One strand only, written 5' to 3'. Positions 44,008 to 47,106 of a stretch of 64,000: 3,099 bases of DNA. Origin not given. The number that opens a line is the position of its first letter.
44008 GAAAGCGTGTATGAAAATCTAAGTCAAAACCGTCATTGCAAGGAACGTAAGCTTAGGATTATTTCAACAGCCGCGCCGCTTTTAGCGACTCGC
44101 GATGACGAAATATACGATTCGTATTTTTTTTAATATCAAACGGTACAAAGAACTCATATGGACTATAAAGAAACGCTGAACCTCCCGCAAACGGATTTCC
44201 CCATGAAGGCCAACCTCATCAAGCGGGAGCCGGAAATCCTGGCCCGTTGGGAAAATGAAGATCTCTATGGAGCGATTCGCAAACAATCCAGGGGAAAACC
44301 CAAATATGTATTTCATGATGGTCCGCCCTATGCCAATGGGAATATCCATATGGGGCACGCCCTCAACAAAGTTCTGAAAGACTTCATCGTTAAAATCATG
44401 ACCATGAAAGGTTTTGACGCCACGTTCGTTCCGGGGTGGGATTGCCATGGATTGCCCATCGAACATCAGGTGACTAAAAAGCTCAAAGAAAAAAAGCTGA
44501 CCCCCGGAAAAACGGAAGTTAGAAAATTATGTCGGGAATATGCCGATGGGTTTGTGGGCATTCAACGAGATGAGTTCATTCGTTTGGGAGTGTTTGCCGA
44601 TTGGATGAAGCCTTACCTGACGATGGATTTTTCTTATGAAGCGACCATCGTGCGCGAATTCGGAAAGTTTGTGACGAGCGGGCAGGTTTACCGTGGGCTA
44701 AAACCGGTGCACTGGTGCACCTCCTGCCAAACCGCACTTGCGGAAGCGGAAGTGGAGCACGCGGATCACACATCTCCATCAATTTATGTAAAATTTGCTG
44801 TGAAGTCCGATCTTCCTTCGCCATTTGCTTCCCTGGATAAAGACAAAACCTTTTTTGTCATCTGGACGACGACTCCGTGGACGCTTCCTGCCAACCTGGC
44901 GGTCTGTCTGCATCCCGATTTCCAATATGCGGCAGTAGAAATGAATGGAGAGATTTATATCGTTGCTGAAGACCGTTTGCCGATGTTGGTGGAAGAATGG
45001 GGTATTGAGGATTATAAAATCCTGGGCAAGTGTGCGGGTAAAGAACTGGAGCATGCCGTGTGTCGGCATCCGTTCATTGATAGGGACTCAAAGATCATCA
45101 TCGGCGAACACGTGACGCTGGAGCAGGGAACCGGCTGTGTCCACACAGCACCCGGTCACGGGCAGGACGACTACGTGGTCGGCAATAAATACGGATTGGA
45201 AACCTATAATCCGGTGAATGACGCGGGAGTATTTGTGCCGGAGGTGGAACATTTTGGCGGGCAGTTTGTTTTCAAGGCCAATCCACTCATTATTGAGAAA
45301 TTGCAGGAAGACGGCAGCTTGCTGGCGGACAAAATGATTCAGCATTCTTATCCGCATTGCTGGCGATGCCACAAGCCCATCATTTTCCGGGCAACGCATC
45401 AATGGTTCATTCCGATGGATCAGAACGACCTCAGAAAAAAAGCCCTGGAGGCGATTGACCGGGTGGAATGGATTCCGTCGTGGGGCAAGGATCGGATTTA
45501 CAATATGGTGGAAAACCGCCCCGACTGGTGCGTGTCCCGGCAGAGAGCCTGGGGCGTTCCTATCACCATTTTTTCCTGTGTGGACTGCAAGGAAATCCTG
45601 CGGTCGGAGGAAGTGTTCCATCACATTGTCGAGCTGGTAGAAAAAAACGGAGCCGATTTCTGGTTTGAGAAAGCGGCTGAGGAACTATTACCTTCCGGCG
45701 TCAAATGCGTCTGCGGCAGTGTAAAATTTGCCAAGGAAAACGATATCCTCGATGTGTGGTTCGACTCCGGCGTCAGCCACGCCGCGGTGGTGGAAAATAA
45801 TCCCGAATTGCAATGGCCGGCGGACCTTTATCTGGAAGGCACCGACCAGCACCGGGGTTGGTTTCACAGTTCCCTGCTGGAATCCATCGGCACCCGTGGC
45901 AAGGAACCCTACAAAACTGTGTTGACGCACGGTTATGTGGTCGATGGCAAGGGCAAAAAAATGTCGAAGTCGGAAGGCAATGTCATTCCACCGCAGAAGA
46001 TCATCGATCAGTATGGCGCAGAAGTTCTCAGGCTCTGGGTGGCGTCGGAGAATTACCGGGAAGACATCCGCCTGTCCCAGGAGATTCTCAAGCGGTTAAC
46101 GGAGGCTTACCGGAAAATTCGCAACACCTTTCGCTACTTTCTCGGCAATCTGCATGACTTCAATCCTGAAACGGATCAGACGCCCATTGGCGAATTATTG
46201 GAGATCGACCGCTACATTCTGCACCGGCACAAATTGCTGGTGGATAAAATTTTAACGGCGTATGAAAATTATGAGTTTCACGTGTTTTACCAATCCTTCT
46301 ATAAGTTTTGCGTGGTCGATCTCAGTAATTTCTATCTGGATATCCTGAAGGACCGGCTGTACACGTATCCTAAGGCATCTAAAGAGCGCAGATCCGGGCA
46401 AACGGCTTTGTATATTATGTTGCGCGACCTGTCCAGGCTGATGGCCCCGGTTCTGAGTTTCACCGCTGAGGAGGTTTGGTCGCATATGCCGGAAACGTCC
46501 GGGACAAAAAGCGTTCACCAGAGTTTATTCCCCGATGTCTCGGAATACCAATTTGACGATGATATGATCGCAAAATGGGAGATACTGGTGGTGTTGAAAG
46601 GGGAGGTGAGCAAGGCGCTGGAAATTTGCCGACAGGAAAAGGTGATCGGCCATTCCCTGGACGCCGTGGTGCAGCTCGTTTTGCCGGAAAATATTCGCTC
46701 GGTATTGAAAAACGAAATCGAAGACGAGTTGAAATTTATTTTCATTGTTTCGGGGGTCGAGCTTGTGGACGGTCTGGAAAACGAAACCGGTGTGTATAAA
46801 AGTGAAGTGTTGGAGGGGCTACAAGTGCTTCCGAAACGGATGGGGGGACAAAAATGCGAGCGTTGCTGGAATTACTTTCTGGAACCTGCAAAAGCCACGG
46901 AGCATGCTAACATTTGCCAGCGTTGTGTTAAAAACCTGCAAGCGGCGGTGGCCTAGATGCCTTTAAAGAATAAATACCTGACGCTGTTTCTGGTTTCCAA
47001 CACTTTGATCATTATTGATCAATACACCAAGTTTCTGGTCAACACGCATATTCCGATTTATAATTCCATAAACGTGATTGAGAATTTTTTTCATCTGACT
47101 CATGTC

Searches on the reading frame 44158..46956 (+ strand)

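Call 6: search_protein_families(library=pfam, proteins=[window:44158-46956:+], max_evalue=0.001)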
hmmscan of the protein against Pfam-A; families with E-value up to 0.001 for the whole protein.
window:44158-46956:+ (932 aa): 7 families
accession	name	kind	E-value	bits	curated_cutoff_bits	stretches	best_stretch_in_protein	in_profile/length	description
PF00133.28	tRNA-synt_1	-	7.6e-141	470.1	22.7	1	27-640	2-414/414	tRNA synthetases class I (I, L, M and V)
PF08264.19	Anticodon_1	-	9.8e-29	100.6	25.1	1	684-838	1-146/148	Anticodon-binding domain of tRNA ligase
PF09334.17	tRNA-synt_1g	-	1.1e-22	80.8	20.1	2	57-200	8-136/391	tRNA synthetases class I (M)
PF01406.26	tRNA-synt_1e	-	4.9e-10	39.7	27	1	579-646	232-298/301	tRNA synthetases class I (C) catalytic domain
PF01921.24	tRNA-synt_1f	-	1.6e-08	34.3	27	1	591-658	272-339/360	tRNA synthetases class I (K)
PF06827.20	zf-FPG_IleRS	-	4.4e-07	30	21.3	1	897-926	1-30/30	Zinc finger found in FPG and IleRS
PF13603.12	tRNA-synt_1_2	-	0.00014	21.8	25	1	300-350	87-137/185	Leucyl-tRNA synthetase, editing domain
